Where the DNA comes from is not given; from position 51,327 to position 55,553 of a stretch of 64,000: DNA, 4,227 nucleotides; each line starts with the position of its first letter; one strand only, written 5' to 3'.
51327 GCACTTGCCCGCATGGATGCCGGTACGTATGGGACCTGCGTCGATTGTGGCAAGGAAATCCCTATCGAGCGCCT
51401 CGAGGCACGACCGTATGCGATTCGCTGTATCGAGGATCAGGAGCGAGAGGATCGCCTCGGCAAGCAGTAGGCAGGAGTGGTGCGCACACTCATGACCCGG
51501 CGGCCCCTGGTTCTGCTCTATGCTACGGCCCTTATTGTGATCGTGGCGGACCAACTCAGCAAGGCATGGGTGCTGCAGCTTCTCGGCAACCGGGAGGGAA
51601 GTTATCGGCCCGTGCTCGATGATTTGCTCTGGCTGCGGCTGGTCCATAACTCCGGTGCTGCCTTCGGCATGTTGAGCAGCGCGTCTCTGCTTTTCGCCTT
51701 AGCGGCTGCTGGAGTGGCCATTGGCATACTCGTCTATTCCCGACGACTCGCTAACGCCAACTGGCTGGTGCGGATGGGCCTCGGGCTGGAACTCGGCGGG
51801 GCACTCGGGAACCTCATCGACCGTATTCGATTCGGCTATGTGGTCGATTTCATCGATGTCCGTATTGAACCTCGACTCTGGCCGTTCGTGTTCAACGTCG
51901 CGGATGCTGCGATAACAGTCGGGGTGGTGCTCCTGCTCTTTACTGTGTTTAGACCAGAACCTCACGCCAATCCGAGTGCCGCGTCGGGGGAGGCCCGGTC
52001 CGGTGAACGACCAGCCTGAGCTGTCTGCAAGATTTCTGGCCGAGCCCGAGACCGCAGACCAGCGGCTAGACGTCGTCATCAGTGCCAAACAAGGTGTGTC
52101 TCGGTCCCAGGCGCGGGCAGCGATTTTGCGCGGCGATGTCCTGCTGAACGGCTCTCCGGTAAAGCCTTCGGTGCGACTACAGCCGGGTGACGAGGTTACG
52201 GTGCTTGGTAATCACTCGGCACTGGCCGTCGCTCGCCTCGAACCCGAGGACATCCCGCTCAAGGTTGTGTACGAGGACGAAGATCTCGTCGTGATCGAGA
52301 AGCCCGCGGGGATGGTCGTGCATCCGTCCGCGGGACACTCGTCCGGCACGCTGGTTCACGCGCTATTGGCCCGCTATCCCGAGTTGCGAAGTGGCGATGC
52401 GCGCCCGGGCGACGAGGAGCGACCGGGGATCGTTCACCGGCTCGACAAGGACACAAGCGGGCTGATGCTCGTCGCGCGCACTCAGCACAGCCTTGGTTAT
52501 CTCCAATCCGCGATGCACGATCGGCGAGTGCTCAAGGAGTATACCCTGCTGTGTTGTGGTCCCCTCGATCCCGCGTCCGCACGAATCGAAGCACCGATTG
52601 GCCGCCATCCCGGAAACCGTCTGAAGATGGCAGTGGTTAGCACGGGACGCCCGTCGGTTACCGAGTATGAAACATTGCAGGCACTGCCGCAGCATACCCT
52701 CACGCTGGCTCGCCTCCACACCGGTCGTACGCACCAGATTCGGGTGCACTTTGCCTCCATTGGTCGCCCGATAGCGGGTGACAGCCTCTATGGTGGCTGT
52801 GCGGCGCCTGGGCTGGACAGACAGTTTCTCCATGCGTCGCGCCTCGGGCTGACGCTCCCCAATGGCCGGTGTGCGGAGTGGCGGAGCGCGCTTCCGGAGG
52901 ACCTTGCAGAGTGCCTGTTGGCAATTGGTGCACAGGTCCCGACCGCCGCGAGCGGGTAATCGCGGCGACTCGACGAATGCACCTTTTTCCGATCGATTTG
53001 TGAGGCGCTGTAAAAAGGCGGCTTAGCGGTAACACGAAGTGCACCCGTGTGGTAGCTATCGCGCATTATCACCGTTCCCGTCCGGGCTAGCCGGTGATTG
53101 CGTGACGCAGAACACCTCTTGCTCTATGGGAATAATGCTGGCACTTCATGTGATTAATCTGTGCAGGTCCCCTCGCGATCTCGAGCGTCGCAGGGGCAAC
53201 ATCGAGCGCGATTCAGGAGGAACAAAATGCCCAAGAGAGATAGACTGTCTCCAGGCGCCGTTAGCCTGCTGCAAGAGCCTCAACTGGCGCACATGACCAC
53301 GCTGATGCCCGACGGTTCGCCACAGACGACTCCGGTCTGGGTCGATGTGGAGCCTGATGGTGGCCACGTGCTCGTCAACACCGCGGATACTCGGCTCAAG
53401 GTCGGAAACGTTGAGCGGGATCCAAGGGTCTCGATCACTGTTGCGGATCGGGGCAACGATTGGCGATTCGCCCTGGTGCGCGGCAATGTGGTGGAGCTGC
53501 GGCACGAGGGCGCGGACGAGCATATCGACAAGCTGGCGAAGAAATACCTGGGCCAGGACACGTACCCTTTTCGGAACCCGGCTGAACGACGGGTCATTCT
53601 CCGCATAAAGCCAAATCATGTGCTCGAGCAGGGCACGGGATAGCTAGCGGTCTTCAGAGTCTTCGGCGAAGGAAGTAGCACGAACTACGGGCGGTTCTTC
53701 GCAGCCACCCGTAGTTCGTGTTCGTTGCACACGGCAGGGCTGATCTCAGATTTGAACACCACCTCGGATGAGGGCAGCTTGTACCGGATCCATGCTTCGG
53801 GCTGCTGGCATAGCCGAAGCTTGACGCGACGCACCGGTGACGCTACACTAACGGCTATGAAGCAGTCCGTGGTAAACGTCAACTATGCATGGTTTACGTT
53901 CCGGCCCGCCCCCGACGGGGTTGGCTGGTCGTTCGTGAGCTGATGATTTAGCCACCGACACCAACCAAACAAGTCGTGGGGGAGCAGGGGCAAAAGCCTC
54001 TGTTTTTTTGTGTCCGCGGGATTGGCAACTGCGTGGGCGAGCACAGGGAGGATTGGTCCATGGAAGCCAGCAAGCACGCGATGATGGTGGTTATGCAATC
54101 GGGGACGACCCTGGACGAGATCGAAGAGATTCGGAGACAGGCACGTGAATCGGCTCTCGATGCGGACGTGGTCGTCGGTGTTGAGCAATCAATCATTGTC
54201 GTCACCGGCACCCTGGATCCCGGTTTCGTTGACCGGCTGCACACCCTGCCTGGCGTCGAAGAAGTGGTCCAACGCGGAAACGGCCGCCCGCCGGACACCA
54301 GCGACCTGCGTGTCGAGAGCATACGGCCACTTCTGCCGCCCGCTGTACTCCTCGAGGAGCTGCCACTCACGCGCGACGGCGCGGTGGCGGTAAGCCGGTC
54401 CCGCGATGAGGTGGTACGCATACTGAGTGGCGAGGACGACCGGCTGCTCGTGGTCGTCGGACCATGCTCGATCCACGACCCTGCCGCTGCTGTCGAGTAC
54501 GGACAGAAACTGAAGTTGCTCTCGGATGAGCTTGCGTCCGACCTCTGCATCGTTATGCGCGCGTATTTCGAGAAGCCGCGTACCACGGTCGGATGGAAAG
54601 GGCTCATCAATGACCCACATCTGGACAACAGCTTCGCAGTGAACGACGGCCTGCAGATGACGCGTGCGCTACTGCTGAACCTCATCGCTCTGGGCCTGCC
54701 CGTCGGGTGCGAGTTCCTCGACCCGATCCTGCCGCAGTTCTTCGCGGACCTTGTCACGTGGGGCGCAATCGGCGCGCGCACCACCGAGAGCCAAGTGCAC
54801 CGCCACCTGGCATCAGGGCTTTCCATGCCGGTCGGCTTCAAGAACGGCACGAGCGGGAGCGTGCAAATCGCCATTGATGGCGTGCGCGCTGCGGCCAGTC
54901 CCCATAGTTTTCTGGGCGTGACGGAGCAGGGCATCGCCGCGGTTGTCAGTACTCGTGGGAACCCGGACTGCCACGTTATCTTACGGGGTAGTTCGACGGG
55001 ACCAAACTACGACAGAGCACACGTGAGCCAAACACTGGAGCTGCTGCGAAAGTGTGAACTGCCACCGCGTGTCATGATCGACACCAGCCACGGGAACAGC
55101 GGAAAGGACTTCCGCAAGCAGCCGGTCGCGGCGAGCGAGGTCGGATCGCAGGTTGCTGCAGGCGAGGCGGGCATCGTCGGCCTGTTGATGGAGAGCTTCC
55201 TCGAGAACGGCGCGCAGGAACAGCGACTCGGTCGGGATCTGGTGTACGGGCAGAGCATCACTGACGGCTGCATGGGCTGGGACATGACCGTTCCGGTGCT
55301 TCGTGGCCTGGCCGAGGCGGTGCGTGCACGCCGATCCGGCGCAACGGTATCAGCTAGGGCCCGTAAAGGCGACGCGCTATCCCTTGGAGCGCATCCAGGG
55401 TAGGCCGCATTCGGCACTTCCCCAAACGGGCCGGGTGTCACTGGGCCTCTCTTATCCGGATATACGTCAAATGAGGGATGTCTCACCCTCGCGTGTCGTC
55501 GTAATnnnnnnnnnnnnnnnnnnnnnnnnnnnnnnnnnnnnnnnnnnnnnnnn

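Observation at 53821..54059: Candidate leaderless aromatic-codon leader peptide plus intrinsic terminator upstream of DAHP synthase (possible ribosome-mediated attenuator)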

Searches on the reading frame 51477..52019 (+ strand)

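Call 60: search_protein_families(library=pfam, proteins=[window:51477-52019:+], max_evalue=0.00001)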
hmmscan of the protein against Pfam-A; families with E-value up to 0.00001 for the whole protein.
window:51477-52019:+ (180 aa): 1 family
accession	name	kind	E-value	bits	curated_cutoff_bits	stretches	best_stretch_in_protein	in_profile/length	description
PF01252.23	Peptidase_A8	-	3.9e-38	131.3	25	1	18-158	2-141/142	Signal peptidase (SPase) II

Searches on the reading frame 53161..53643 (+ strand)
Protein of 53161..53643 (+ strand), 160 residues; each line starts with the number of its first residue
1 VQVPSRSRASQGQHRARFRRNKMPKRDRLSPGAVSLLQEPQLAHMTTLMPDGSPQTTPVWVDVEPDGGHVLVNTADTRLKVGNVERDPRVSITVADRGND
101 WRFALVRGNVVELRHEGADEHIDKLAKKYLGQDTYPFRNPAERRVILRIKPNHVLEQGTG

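Call 9: search_protein_families(library=pfam, proteins=[window:53161-53643:+], max_evalue=0.01)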
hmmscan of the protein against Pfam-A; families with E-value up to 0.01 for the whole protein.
window:53161-53643:+ (160 aa): 2 families
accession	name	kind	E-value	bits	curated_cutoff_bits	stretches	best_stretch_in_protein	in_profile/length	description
PF01243.27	PNPOx_N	-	1.5e-15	58.1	28.1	1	34-156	6-118/120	Pyridoxamine 5'-phosphate oxidase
PF12900.13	Pyridox_ox_2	-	6.2e-06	26.7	27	1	35-153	7-135/140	Pyridoxamine 5'-phosphate oxidase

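Call 10: search_protein_families(library=ncbifam, proteins=[window:53161-53643:+], max_evalue=0.001)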
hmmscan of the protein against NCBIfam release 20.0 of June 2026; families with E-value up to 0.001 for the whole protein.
window:53161-53643:+ (160 aa): 5 families
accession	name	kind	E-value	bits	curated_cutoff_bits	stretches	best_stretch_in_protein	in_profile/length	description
TIGR03618.1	Rv1155_F420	subfamily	3.9e-35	120.8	79.05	1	34-155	2-126/127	TIGR03618 family F420-dependent PPOX class oxidoreductase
TIGR03666.1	Rv2061_F420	subfamily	3.9e-11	42.7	84.9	1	37-133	9-103/132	PPOX class F420-dependent oxidoreductase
TIGR03667.1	Rv3369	hypoth_equivalog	4.1e-09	36.4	125.3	1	36-131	10-103/130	TIGR03667 family PPOX class F420-dependent oxidoreductase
TIGR03668.1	Rv0121_F420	hypoth_equivalog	0.00014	21.9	119.15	1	34-132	6-120/141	TIGR03668 family PPOX class F420-dependent oxidoreductase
TIGR04023.1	PPOX_MSMEG_5819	subfamily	0.00054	19.9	85.6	1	36-98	8-72/115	PPOX class F420-dependent oxidoreductase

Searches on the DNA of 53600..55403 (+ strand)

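Call 4: search_rna_families(source=window, start=53600, end=54200, threshold=evalue, max_evalue=10, show_alignments=3)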
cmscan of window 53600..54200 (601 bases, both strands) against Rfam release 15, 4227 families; matches with E-value up to 10: 6.
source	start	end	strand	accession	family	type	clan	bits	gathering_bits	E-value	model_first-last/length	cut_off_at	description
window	53931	54011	+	RF02866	ncS16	Gene; sRNA;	-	28.2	48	0.0022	1-83/83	no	Burkholderia sRNA 16 (Bc_KC_sr1)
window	53677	53722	+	RF00674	mir-187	Gene; miRNA;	-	21.1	58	0.057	21-64/81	no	mir-187 microRNA precursor family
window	53601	53713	+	RF03167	c-di-GMP-I-GGC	Cis-reg; riboswitch;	CL00126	16.2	59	0.41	1-80/80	no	c-di-GMP-I-GGC riboswitch aptamer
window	53904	53989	-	RF02260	MAT2A_A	Cis-reg;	-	15.6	40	1.9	1-65/65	no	MAT2A 3'UTR stem loop A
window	53788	53880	+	RF00661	mir-31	Gene; miRNA;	CL00133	14.4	51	3.5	1-83/83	no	mir-31 microRNA precursor family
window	54077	54113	+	RF01068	Guanidine-II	Cis-reg; riboswitch;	-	12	32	8.9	1-48/48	no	Guanidine-II riboswitch aptamer (mini-ykkC)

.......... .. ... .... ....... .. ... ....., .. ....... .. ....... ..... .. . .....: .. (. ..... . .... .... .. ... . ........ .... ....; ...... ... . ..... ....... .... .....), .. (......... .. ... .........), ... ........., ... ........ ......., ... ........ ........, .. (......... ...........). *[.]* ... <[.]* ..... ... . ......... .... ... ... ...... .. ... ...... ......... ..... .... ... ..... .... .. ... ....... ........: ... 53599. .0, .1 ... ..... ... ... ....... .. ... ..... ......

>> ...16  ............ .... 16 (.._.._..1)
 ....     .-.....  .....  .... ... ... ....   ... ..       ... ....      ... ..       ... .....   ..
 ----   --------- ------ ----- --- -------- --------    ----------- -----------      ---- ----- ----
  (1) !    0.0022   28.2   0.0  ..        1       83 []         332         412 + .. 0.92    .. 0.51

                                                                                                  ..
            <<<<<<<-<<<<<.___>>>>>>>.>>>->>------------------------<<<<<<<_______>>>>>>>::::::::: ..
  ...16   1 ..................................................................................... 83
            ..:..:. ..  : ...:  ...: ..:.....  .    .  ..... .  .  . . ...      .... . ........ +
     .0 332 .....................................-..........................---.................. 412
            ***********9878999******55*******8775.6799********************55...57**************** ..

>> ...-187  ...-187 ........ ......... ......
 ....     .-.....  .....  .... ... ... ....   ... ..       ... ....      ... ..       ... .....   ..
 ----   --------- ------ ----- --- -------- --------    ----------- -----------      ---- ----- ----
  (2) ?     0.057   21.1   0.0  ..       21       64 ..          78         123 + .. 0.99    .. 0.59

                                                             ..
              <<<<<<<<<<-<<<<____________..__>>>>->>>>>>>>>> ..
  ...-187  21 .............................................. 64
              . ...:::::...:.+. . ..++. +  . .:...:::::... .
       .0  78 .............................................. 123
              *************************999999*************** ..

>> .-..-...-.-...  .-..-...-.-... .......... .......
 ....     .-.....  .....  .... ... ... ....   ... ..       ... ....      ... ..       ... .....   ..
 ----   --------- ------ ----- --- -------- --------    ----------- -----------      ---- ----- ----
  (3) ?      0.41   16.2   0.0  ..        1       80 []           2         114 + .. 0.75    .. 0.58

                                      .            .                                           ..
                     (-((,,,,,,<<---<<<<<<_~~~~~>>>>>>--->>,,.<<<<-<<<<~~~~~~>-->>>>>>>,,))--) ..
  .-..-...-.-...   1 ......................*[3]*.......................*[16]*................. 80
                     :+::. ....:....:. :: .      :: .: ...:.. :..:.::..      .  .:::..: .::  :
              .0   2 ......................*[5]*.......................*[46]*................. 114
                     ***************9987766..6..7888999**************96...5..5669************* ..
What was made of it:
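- On Rfam amino-acid leader families (Trp_leader, Phe_leader and others): The best hit is ncS16, a Burkholderia small RNA, at 28 bits against a cut-off of 48, and it rests largely on the terminator (call 4).
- On T-box leader: There is no T-box hit even at E up to 10 (call 4).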

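Call 54: search_rna_families(sources=[L023, L024, L026, L032, L035, L042, L045, L046, L049, L050, L055, L056, L067, L075, L077, L078, L079, L080, L081, L084], threshold=gathering)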
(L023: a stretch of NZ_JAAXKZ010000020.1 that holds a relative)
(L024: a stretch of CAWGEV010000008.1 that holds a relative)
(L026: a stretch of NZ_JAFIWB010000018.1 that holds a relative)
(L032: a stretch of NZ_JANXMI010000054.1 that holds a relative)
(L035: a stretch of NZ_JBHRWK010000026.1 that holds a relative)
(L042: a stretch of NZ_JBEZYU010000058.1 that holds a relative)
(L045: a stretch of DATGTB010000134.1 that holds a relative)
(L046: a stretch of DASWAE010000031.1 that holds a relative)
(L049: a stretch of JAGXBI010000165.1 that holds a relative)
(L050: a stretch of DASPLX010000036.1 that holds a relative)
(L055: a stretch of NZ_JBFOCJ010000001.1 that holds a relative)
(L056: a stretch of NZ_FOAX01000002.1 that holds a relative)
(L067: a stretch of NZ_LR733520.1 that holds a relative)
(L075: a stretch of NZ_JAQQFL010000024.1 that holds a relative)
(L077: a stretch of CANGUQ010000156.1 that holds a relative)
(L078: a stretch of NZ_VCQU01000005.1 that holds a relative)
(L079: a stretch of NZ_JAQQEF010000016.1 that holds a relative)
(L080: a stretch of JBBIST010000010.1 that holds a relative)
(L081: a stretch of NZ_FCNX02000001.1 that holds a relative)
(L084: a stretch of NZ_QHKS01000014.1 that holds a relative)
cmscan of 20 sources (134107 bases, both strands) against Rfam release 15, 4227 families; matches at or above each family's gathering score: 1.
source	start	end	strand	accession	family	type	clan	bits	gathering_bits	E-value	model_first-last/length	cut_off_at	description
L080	2604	2694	+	RF00005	tRNA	Gene; tRNA;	CL00001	59.4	29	5.5e-10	1-71/71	no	tRNA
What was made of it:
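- Closest known: Aromatic-run leader ORFs found here upstream of other type I-alpha DAHP synthase genes. Different: They are predictions only, and none is in Rfam (call 54).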

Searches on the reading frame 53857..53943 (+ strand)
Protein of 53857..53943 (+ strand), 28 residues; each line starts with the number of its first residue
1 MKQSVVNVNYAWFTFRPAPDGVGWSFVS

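Call 9: search_protein_families(library=pfam, proteins=[window:53857-53943:+], max_evalue=0.01)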
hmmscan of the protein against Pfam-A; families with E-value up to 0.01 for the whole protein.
window:53857-53943:+ (28 aa): 0 families
